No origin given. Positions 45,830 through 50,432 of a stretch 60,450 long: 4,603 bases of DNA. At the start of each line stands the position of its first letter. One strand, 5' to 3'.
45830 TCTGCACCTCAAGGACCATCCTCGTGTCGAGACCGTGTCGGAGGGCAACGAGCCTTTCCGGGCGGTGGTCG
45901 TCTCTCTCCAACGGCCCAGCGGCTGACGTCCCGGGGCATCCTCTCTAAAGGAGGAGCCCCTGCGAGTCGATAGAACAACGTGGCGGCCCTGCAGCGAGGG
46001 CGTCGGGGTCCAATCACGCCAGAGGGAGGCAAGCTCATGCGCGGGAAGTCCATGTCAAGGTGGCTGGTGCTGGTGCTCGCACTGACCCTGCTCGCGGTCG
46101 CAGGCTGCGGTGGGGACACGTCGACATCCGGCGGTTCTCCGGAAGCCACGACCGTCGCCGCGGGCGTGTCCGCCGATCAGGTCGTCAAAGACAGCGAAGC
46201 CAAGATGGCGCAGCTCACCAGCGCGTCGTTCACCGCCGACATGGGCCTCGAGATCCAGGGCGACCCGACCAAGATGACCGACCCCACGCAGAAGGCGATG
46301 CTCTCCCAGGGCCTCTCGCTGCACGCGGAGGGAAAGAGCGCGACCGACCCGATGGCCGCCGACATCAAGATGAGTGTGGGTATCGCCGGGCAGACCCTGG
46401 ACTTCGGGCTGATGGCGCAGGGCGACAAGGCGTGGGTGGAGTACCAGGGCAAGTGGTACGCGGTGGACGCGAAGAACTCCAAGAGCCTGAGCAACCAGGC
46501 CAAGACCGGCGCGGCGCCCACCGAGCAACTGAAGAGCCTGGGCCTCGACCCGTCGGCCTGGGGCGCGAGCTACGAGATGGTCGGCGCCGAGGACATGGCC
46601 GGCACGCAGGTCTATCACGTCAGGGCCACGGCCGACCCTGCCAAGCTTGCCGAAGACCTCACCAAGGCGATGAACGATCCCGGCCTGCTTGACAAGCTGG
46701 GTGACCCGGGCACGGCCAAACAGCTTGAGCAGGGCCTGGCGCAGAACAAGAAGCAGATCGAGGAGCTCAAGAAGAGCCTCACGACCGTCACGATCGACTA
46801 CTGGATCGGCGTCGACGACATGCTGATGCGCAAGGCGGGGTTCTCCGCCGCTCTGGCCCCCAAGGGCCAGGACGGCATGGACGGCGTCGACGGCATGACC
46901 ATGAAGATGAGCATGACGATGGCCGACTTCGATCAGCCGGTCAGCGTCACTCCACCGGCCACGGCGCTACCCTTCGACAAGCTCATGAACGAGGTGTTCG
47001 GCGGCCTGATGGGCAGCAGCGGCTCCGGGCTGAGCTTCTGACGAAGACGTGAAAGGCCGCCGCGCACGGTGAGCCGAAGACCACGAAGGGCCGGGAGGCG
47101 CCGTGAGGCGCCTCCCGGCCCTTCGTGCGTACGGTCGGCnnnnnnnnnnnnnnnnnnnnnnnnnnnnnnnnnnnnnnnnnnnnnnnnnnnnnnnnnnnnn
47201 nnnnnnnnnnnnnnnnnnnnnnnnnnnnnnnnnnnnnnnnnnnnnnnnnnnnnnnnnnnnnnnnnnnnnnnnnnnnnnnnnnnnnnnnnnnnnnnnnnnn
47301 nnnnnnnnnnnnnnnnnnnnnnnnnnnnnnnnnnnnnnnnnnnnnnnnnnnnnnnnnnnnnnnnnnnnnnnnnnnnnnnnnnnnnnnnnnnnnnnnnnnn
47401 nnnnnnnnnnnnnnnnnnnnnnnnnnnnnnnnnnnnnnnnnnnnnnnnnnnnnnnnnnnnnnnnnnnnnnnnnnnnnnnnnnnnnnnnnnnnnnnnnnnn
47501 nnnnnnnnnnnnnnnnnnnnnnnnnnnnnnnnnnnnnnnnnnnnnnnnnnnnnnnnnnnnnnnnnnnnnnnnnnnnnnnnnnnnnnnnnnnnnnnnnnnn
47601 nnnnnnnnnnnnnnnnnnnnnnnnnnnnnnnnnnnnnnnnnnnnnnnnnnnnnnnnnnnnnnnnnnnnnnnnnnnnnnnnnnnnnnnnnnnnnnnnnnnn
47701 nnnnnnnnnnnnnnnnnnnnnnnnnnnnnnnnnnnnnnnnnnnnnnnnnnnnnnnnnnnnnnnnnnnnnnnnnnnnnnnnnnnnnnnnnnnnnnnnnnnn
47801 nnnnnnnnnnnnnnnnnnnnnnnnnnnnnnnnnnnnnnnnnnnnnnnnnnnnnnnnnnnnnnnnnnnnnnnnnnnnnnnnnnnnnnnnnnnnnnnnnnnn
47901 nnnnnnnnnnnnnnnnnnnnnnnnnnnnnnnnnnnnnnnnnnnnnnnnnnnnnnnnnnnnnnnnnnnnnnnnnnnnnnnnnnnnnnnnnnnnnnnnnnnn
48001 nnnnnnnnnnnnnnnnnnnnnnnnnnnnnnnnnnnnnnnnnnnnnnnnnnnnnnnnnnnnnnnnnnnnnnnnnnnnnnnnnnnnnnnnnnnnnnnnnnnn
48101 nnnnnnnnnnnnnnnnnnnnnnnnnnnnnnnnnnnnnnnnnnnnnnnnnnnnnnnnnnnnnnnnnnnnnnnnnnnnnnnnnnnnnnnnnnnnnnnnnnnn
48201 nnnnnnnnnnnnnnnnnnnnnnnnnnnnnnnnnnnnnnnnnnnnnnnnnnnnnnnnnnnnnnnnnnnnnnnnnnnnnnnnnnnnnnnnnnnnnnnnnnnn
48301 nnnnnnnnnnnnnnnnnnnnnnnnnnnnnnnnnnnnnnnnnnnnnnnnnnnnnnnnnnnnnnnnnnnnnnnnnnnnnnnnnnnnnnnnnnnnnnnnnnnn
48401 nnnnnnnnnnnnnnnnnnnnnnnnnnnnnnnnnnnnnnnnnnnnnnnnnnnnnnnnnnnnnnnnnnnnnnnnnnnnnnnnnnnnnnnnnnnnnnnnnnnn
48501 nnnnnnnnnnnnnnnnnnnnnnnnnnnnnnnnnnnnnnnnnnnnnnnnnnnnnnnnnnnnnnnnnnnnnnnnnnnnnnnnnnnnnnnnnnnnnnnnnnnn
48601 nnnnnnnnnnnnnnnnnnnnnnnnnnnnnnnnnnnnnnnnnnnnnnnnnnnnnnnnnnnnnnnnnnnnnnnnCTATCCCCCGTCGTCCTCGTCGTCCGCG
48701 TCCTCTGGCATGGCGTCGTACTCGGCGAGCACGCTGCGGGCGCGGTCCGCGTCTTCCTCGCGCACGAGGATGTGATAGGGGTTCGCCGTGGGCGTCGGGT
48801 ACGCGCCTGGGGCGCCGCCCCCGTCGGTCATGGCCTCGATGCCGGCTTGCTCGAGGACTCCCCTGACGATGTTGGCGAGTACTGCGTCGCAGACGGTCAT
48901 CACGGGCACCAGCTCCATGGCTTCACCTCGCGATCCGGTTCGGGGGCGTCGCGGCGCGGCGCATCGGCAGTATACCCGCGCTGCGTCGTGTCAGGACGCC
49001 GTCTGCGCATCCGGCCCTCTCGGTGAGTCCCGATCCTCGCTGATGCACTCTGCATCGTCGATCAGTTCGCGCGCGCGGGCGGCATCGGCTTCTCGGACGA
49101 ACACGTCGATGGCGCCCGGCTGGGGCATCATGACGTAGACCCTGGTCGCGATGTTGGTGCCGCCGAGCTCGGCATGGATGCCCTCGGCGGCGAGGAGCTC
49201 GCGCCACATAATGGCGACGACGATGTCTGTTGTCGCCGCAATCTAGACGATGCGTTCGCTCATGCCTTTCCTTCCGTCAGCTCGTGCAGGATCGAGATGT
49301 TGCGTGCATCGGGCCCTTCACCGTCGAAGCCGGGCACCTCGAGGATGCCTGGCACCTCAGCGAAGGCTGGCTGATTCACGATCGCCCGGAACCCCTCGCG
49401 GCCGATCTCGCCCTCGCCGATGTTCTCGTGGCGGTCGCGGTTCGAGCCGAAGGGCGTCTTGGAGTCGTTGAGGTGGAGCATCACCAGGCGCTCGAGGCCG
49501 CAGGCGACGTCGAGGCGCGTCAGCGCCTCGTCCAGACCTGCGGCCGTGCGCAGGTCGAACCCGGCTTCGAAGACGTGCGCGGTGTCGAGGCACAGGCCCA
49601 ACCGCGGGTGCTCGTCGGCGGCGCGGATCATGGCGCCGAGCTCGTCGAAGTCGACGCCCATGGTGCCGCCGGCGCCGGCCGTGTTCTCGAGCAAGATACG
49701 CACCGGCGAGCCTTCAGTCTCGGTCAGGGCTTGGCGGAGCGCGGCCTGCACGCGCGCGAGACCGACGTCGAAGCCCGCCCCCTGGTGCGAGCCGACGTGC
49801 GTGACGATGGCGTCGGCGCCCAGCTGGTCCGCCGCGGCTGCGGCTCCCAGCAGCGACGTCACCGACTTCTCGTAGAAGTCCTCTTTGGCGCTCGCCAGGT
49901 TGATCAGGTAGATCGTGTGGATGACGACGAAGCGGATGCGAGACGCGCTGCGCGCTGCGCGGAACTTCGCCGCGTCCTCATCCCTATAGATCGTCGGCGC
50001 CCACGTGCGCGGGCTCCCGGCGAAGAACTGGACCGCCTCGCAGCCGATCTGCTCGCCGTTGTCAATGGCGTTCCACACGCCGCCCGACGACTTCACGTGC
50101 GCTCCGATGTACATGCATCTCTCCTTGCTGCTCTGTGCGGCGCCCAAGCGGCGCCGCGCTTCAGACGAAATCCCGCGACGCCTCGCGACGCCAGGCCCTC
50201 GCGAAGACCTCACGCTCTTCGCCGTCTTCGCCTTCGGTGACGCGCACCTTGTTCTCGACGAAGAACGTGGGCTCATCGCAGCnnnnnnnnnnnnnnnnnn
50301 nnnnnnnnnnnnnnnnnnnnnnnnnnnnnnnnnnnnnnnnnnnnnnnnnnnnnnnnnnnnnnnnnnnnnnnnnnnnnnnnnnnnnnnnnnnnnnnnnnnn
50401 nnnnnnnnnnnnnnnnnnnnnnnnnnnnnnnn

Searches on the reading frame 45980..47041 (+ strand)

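Call 78: search_protein_families(library=pfam, proteins=[window:45980-47041:+], max_evalue=0.001)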
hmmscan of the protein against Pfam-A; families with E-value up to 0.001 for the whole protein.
window:45980-47041:+ (353 aa): 1 family
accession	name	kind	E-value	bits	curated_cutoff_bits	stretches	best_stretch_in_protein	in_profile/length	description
PF20316.5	DUF6612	-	1e-06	29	23.7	1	65-187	2-118/237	Family of unknown function (DUF6612)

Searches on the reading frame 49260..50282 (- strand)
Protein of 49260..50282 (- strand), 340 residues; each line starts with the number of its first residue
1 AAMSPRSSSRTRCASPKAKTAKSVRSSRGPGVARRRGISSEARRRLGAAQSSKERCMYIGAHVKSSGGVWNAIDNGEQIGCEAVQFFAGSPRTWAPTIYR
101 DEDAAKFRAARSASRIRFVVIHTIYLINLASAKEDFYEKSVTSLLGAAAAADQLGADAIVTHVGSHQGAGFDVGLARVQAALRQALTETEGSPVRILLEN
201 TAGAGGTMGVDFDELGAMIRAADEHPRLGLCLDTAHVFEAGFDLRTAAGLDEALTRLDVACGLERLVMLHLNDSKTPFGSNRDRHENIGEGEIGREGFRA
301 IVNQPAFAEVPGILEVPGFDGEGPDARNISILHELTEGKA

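Call 78: search_protein_families(library=pfam, proteins=[window:49260-50282:-], max_evalue=0.001)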
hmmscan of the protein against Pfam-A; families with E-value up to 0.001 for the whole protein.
window:49260-50282:- (340 aa): 1 family
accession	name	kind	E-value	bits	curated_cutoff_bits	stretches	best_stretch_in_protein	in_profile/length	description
PF01261.30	AP_endonuc_2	-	1.5e-46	159.6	31.1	1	77-320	5-233/249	Xylose isomerase-like TIM barrel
